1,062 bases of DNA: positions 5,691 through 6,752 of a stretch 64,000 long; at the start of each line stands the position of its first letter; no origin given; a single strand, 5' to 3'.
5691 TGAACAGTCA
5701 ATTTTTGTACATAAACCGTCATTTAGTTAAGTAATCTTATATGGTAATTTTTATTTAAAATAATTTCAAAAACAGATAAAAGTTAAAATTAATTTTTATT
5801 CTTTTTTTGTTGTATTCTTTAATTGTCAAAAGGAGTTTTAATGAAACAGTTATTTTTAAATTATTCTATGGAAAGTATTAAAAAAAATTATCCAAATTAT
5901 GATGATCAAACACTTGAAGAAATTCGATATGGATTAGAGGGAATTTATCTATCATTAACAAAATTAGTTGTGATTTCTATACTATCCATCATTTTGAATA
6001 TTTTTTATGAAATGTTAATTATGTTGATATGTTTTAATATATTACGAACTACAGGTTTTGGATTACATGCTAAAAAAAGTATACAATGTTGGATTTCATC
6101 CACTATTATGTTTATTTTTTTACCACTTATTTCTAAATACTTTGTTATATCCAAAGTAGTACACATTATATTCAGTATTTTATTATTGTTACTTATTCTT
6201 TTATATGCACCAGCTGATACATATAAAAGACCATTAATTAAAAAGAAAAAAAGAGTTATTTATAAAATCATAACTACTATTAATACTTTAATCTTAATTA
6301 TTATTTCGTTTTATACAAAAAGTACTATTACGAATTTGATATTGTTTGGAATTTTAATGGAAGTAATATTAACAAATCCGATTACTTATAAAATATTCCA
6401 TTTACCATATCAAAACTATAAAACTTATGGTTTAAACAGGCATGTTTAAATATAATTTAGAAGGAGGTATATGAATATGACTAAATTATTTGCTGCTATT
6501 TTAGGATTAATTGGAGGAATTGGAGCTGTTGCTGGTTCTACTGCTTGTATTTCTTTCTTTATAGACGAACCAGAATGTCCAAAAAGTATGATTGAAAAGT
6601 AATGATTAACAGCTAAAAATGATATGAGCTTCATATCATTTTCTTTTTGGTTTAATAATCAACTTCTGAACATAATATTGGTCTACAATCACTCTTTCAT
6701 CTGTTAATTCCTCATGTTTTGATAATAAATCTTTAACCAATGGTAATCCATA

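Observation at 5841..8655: Complete agr-type cyclic-peptide quorum-sensing locus with an untracked 43-codon AgrD precursor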

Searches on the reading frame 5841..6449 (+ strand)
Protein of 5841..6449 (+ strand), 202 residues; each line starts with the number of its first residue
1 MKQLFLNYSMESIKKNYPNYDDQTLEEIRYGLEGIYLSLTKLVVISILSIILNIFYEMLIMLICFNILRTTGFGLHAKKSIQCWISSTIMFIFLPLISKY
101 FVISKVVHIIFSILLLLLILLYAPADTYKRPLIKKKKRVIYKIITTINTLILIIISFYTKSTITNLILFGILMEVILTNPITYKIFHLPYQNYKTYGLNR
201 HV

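Call 3: search_protein_families(library=pfam, proteins=[window:5841-6449:+], max_evalue=1)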
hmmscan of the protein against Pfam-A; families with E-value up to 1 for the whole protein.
window:5841-6449:+ (202 aa): 1 family
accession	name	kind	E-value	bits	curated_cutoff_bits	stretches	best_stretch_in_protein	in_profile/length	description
PF04647.20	AgrB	-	9.3e-34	116.8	23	1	11-176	6-183/185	Accessory gene regulator B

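Call 4: search_protein_families(library=ncbifam, proteins=[window:5841-6449:+], max_evalue=1)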
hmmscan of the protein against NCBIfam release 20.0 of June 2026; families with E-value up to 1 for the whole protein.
window:5841-6449:+ (202 aa): 2 families
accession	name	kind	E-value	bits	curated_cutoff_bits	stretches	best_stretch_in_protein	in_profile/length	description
NF002210.0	PRK01100.1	equivalog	6.4e-36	124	282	1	16-197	24-206/210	accessory gene regulator ArgB-like protein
NF004705.1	PRK06041.1-3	equivalog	0.15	11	400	1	86-183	136-233/465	archaellar assembly protein ArlJ/FlaJ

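Call 5: list_cluster_members(proteins=[window:5841-6449:+, window:6471-6602:+, window:6636-7949:-, window:7936-8655:-, window:4662-5399:-])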
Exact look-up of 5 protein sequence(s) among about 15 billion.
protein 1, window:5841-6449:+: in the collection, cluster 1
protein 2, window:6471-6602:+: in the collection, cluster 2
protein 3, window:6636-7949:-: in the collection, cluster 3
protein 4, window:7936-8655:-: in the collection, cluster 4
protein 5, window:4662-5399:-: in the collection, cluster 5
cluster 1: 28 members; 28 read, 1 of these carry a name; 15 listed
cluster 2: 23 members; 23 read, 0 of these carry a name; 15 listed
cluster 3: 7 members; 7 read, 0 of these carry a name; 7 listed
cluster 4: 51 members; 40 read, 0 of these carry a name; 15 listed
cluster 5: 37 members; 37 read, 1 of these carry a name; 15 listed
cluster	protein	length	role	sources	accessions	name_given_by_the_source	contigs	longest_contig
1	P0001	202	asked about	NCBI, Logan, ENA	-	-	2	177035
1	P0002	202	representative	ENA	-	-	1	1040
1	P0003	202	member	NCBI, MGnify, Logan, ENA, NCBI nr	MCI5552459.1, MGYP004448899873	MAG: accessory gene regulator B family protein [Tenericutes bacterium] | FL=1 | accessory gene regulator B family protein [Mycoplasmatota bacterium]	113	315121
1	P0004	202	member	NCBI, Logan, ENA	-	-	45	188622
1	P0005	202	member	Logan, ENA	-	-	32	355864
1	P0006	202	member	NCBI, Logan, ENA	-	-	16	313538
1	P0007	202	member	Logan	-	-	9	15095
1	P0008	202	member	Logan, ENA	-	-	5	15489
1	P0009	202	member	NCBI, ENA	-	-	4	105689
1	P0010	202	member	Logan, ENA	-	-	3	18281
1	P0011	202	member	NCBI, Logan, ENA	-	-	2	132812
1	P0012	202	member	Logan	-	-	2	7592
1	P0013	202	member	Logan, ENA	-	-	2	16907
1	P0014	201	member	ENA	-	-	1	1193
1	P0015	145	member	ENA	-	-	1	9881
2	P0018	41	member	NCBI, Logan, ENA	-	-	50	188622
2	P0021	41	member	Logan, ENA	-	-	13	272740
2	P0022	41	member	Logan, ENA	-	-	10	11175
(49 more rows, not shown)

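Call 13: find_encoding_contigs(protein=P0018, flank=6000, max_places=4)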
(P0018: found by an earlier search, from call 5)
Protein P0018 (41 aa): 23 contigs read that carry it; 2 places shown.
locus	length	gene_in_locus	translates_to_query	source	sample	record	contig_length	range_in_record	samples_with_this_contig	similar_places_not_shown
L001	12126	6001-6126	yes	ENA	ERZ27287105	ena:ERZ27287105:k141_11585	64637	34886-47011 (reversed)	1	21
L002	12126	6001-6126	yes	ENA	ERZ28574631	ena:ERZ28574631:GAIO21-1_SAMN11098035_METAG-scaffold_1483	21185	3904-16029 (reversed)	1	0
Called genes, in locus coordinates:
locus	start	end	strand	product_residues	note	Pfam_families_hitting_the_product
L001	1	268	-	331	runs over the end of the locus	-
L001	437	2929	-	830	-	PF07517:SecA_DEAD, PF00270:DEAD (weak), PF01043:SecA_PP_bind, PF21090:P-loop_SecA, PF07516:SecA_SW, PF02810:SEC-C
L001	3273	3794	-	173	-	PF02482:Ribosomal_S30AE, PF16321:Ribosom_S30AE_C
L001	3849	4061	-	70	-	PF00313:CSD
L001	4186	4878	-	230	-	PF00072:Response_reg (weak), PF04397:LytTR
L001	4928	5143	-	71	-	PF00313:CSD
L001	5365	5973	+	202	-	PF04647:AgrB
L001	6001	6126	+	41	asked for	-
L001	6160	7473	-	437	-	PF14501:HATPase_c_5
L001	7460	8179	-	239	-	PF00072:Response_reg, PF04397:LytTR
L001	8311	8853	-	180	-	-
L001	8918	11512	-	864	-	PF00690:Cation_ATPase_N, PF00122:E1-E2_ATPase, PF00702:Hydrolase, PF13246:Cation_ATPase, PF00689:Cation_ATPase_C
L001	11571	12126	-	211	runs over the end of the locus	-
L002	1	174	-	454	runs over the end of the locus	PF14659:Phage_int_SAM_3, PF00589:Phage_integrase, PF01695:IstB_IS21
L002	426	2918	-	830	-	PF07517:SecA_DEAD, PF00270:DEAD (weak), PF01043:SecA_PP_bind, PF21090:P-loop_SecA, PF07516:SecA_SW, PF02810:SEC-C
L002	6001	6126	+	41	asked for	-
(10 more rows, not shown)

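Call 15: find_encoding_contigs(protein=P0021, flank=6000, max_places=3)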
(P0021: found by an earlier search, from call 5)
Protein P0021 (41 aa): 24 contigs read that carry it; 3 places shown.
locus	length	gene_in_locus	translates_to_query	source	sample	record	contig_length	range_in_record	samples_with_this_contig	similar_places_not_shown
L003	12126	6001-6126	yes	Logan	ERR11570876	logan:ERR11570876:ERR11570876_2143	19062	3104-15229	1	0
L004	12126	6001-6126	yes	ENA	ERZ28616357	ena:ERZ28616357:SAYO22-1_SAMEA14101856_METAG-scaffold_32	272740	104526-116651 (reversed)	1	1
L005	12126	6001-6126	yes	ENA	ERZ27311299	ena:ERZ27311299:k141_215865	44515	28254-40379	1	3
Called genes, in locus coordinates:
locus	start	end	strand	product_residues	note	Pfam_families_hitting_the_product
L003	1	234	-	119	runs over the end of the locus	PF00392:GntR, PF14502:HTH_41 (weak)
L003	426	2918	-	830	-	PF07517:SecA_DEAD, PF00270:DEAD (weak), PF01043:SecA_PP_bind, PF21090:P-loop_SecA, PF07516:SecA_SW, PF02810:SEC-C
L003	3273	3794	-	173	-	PF02482:Ribosomal_S30AE, PF16321:Ribosom_S30AE_C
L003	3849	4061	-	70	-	PF00313:CSD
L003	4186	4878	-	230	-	PF00072:Response_reg (weak), PF04397:LytTR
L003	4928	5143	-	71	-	PF00313:CSD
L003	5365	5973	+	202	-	PF04647:AgrB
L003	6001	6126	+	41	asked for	-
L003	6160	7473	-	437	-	PF14501:HATPase_c_5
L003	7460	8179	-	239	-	PF00072:Response_reg, PF04397:LytTR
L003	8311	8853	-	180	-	-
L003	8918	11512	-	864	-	PF00690:Cation_ATPase_N, PF00122:E1-E2_ATPase, PF00702:Hydrolase, PF13246:Cation_ATPase, PF00689:Cation_ATPase_C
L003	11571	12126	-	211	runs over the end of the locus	-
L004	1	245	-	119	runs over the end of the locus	PF00392:GntR, PF14502:HTH_41 (weak)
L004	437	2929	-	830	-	PF07517:SecA_DEAD, PF00270:DEAD (weak), PF01043:SecA_PP_bind, PF21090:P-loop_SecA, PF07516:SecA_SW, PF02810:SEC-C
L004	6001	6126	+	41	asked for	-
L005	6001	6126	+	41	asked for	-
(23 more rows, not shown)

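Call 16: find_encoding_contigs(protein=P0022, flank=6000, max_places=3)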
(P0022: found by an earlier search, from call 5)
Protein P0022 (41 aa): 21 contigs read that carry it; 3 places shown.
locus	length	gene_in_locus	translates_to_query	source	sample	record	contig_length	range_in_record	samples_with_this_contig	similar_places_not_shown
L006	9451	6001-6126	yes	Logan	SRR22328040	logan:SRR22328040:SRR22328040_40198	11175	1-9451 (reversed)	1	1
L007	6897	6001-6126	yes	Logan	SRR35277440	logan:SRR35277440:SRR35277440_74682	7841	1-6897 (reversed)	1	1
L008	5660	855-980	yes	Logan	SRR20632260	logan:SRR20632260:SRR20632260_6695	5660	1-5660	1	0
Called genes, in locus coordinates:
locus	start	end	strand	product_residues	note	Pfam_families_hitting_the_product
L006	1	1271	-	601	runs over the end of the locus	PF02518:HATPase_c, PF00072:Response_reg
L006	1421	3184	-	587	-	-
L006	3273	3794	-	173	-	PF02482:Ribosomal_S30AE, PF16321:Ribosom_S30AE_C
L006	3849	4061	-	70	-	PF00313:CSD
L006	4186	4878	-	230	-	PF00072:Response_reg (weak), PF04397:LytTR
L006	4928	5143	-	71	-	PF00313:CSD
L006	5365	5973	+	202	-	PF04647:AgrB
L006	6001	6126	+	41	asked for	-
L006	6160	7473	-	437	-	PF14501:HATPase_c_5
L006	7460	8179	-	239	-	PF00072:Response_reg, PF04397:LytTR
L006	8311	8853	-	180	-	-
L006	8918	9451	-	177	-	?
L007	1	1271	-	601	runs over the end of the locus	PF02518:HATPase_c, PF00072:Response_reg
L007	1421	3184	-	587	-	-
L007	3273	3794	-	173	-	PF02482:Ribosomal_S30AE, PF16321:Ribosom_S30AE_C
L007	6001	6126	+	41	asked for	-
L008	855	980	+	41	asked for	-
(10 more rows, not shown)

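Call 22: find_homologous_proteins(query=window:5841-6449:+, max_evalue=0.00001)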
Query window:5841-6449:+ (202 aa): 1031 proteins with E <= 0.00001 among 2083 candidates; the best 120 are listed.
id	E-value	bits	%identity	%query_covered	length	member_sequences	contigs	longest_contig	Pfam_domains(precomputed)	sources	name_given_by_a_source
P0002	1.1e-117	409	99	100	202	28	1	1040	PF04647.21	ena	-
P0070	7.0e-109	380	92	100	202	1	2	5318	PF04647.21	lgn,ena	-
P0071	1.1e-104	366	87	100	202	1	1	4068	PF04647.21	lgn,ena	-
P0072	5.8e-104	364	87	100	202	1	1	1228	PF04647.21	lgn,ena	-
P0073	5.4e-99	348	99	87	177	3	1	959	PF04647.21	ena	-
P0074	6.5e-89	315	76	100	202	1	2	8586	PF04647.21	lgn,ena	-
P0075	1.2e-88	314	75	100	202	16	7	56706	PF04647.21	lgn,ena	-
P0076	8.0e-88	311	76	100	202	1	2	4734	PF04647.21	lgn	-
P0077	9.0e-88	311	75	100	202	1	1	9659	PF04647.21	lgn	-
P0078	1.9e-87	310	74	100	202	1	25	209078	PF04647.21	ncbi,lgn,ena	-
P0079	3.2e-87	310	75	100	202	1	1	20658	PF04647.21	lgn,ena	-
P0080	6.0e-87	309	74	100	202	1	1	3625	PF04647.21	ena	-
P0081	8.5e-87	308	74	100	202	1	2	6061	PF04647.21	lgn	-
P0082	8.5e-87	308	75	100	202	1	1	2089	PF04647.21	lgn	-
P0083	5.6e-86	305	74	100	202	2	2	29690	PF04647.21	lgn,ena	-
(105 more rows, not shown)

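Call 24: find_related_loci(query=A1, collection=genome_contigs, flank=5000)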
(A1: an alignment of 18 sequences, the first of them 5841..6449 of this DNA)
Query A1 (202 aa) in genome_contigs; peptide patterns used: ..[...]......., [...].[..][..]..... (x = any residue, [..] = any of these).
129 stretches matched a pattern; 86 encode a relative of the query (tblastn E <= 1e-3); the best 80 are kept; 80 distinct loci.
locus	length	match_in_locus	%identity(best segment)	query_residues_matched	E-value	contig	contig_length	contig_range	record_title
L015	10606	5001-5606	75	1-202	6e-87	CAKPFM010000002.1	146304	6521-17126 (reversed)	MAG: uncultured Bacilli bacterium isolate REFINED_METABAT215_TOP10_CONTIGS_1500_ASSEMBLY_K77_MERGED__Hadza_MoBio_hadza-A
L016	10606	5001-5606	72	1-202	4e-86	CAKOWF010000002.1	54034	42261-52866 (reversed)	MAG: uncultured Bacilli bacterium isolate REFINED_METABAT215_TOP10_CONTIGS_1500_ASSEMBLY_K77_MERGED__Hadza_MoBio_hadza-A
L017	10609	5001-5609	58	1-202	2e-70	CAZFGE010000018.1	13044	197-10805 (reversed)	MAG TPA_asm: uncultured Muribaculaceae bacterium isolate SRP278969_co1_93 genome assembly, contig: NODE_6648_length_1304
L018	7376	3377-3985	56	1-202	1e-65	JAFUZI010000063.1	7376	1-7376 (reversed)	MAG: Bacilli bacterium isolate RGIG4963 Roe_deer_Rumen-4__c133482, whole genome shotgun sequence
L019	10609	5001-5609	54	1-202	3e-63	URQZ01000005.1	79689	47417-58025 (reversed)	uncultured Tenericutes bacterium isolate UMGS1271 genome assembly, contig: NODE_68_length_79689_cov_9.212359, whole geno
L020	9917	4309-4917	52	1-202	2e-63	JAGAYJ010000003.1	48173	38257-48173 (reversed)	MAG: Bacilli bacterium isolate RGIG8886 Water_deer_Omasum-5__c24341, whole genome shotgun sequence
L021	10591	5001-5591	55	1-196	2e-63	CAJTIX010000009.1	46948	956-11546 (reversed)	MAG TPA_asm: uncultured Bacilli bacterium isolate MGBC103251 genome assembly, contig: MGBC103251.9, whole genome shotgun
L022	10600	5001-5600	58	1-199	1e-61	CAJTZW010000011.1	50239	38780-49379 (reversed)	MAG TPA_asm: uncultured Bacilli bacterium isolate MGBC122606 genome assembly, contig: MGBC122606.11, whole genome shotgu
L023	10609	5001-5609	54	1-202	2e-61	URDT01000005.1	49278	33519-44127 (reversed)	uncultured Tenericutes bacterium isolate UMGS900 genome assembly, contig: NODE_516_length_49278_cov_4.664377, whole geno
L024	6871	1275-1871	52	1-198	2e-60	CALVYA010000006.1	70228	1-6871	MAG: uncultured Bacilli bacterium isolate BRZ_CE__bin6 genome assembly, contig: BRZ_CE__NODE_683_length_70228_cov_12.257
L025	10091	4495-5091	52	1-198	1e-59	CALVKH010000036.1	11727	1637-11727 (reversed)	MAG: uncultured Bacilli bacterium isolate BRZ_DI__bin68 genome assembly, contig: BRZ_DI__NODE_5814_length_11727_cov_5.34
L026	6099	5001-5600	52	1-199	6e-59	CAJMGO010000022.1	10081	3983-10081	MAG TPA_asm: uncultured Firmicutes bacterium isolate ERR414261-bin.25 genome assembly, contig: NODE_2737_length_10081_co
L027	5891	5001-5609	54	1-202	1e-58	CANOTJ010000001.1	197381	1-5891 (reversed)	MAG TPA_asm: uncultured Tenericutes bacterium isolate SRR15604499_bin.21_metawrap_v1.3_MAG genome assembly, contig: NODE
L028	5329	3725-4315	55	1-196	7e-58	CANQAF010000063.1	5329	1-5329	MAG: uncultured Bacilli bacterium isolate Lapin-002__bin35 genome assembly, contig: Lapin-002__NODE_20684_length_5329_co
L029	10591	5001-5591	56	1-196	2e-55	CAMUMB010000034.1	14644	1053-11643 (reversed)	MAG TPA_asm: uncultured Bacillales bacterium isolate SRR14038239_bin.65_metawrap_v1.3_MAG genome assembly, contig: NODE.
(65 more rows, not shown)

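Call 43: search_solved_structures(query=window:5841-6449:+, max_evalue=0.01, show_alignments=1)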
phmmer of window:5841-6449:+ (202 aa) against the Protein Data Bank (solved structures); distinct sequences matched with E-value up to 0.01: 0.

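Call 50: find_encoding_contigs(protein=P0070, flank=4000, max_places=2)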
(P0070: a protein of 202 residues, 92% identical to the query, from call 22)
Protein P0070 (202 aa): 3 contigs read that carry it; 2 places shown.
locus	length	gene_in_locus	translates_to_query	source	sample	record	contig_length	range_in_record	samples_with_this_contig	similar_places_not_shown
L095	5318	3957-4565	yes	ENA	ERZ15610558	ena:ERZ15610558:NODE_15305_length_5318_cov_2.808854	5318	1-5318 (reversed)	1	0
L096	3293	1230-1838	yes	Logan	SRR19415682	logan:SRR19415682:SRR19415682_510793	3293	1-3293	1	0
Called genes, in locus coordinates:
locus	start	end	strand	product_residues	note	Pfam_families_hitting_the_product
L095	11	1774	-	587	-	-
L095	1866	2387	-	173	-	PF02482:Ribosomal_S30AE, PF16321:Ribosom_S30AE_C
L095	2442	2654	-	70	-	PF00313:CSD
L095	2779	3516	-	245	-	PF00072:Response_reg (weak), PF04397:LytTR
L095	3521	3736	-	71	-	PF00313:CSD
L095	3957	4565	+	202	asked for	PF04647:AgrB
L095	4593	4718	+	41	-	-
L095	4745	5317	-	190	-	?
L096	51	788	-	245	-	PF00072:Response_reg (weak), PF04397:LytTR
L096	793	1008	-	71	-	PF00313:CSD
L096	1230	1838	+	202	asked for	PF04647:AgrB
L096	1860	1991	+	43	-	-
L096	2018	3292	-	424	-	?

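Call 51: find_encoding_contigs(protein=P0071, flank=4000, max_places=2)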
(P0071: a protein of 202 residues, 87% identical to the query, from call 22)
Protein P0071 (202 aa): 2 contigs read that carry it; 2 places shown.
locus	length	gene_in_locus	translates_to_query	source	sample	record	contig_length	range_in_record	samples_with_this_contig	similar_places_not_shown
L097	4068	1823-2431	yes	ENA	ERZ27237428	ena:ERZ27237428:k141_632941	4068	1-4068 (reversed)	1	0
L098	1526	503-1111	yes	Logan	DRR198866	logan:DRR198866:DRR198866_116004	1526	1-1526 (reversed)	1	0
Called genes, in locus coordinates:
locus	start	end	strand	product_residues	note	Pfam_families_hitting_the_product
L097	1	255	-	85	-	?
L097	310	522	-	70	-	PF00313:CSD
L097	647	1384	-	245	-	PF00072:Response_reg (weak), PF04397:LytTR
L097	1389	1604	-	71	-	PF00313:CSD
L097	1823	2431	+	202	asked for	PF04647:AgrB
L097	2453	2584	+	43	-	-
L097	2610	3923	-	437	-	PF14501:HATPase_c_5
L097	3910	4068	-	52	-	?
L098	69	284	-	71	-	PF00313:CSD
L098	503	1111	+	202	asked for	PF04647:AgrB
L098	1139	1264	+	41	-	-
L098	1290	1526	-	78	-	?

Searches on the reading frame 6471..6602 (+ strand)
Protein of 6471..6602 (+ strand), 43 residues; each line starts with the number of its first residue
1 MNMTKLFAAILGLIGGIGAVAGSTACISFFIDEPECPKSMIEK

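Call 3: search_protein_families(library=pfam, proteins=[window:6471-6602:+], max_evalue=1)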
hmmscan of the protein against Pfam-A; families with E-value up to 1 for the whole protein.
window:6471-6602:+ (43 aa): 2 families
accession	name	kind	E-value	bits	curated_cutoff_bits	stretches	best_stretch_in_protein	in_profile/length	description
PF05931.16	AgrD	-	3.6e-05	24.2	22.7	1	10-39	11-39/45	Staphylococcal AgrD protein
PF12698.13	ABC2_membrane_3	-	0.16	11.4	31.6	1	2-39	236-273/347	ABC-2 family transporter protein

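Call 4: search_protein_families(library=ncbifam, proteins=[window:6471-6602:+], max_evalue=1)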
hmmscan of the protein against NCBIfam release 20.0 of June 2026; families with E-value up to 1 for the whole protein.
window:6471-6602:+ (43 aa): 2 families
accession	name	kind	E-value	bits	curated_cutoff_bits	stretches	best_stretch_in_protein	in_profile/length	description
TIGR04223.1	quorum_AgrD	subfamily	4.7e-05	23.4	19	1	16-40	13-36/38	AgrD family cyclic lactone autoinducer peptide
NF010226.0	PRK13682.1-1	equivalog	0.2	11.8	59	1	6-31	13-37/53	hypothetical protein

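Call 12: find_homologous_proteins(query=window:6471-6602:+, max_evalue=0.01)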
Query window:6471-6602:+ (43 aa): 3 proteins with E <= 0.01 among 3 candidates.
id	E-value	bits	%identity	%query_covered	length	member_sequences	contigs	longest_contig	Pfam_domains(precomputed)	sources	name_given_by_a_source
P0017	2.7e-19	84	95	100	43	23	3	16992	-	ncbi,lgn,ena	-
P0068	4.0e-18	81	88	100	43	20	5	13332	PF05931.16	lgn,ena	-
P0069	7.4e-15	71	85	95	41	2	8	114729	-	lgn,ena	-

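Call 17: find_encoding_contigs(protein=P0068, flank=6000, max_places=3)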
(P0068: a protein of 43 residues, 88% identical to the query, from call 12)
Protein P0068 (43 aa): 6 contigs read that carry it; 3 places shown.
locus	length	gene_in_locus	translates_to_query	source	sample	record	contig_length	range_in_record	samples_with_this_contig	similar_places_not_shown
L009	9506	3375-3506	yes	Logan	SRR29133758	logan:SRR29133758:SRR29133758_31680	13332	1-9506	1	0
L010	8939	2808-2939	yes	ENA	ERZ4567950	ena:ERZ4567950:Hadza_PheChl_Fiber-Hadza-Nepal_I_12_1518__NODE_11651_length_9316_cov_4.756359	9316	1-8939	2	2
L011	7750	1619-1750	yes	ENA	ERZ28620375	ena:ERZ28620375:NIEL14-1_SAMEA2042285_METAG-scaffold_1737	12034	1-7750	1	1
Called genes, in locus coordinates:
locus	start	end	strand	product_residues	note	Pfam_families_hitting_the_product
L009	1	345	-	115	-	?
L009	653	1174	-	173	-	PF02482:Ribosomal_S30AE, PF16321:Ribosom_S30AE_C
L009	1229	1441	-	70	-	PF00313:CSD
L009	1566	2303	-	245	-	PF00072:Response_reg (weak), PF04397:LytTR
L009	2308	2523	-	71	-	PF00313:CSD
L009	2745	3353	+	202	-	PF04647:AgrB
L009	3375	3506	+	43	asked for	PF05931:AgrD (weak)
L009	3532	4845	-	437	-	PF14501:HATPase_c_5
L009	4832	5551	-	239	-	PF00072:Response_reg, PF04397:LytTR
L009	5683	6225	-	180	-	-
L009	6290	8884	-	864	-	PF00690:Cation_ATPase_N, PF00122:E1-E2_ATPase, PF00702:Hydrolase, PF13246:Cation_ATPase, PF00689:Cation_ATPase_C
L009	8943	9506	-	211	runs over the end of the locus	-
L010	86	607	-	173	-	PF02482:Ribosomal_S30AE, PF16321:Ribosom_S30AE_C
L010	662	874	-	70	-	PF00313:CSD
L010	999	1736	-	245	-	PF00072:Response_reg (weak), PF04397:LytTR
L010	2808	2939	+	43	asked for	PF05931:AgrD (weak)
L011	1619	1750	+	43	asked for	PF05931:AgrD (weak)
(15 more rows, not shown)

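Call 18: find_encoding_contigs(protein=P0069, flank=6000, max_places=3)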
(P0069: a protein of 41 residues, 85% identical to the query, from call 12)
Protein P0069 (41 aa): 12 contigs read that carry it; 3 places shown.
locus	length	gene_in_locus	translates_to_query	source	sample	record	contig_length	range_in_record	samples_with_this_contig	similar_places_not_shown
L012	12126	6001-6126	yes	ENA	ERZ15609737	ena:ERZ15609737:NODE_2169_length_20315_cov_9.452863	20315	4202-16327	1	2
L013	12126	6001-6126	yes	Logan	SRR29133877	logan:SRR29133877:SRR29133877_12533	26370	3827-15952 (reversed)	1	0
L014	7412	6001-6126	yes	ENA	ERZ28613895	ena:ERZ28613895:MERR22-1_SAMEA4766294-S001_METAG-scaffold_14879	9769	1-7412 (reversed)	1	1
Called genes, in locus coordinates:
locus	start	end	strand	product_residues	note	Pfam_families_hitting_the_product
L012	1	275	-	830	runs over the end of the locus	PF07517:SecA_DEAD, PF00270:DEAD (weak), PF01043:SecA_PP_bind, PF21090:P-loop_SecA, PF07516:SecA_SW, PF02810:SEC-C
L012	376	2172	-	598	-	PF00512:HisKA (faint), PF02518:HATPase_c, PF00072:Response_reg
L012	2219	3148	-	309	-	PF01553:Acyltransferase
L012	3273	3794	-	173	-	PF02482:Ribosomal_S30AE, PF16321:Ribosom_S30AE_C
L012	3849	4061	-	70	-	PF00313:CSD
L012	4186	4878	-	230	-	PF00072:Response_reg (weak), PF04397:LytTR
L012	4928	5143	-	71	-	PF00313:CSD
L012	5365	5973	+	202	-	PF04647:AgrB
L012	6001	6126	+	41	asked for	-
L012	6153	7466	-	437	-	PF14501:HATPase_c_5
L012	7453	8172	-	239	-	PF00072:Response_reg, PF04397:LytTR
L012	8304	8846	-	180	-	-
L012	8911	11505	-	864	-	PF00690:Cation_ATPase_N, PF00122:E1-E2_ATPase, PF00702:Hydrolase, PF13246:Cation_ATPase, PF00689:Cation_ATPase_C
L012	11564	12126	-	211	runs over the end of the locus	-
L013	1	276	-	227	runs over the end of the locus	-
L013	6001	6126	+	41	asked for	-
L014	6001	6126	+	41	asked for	-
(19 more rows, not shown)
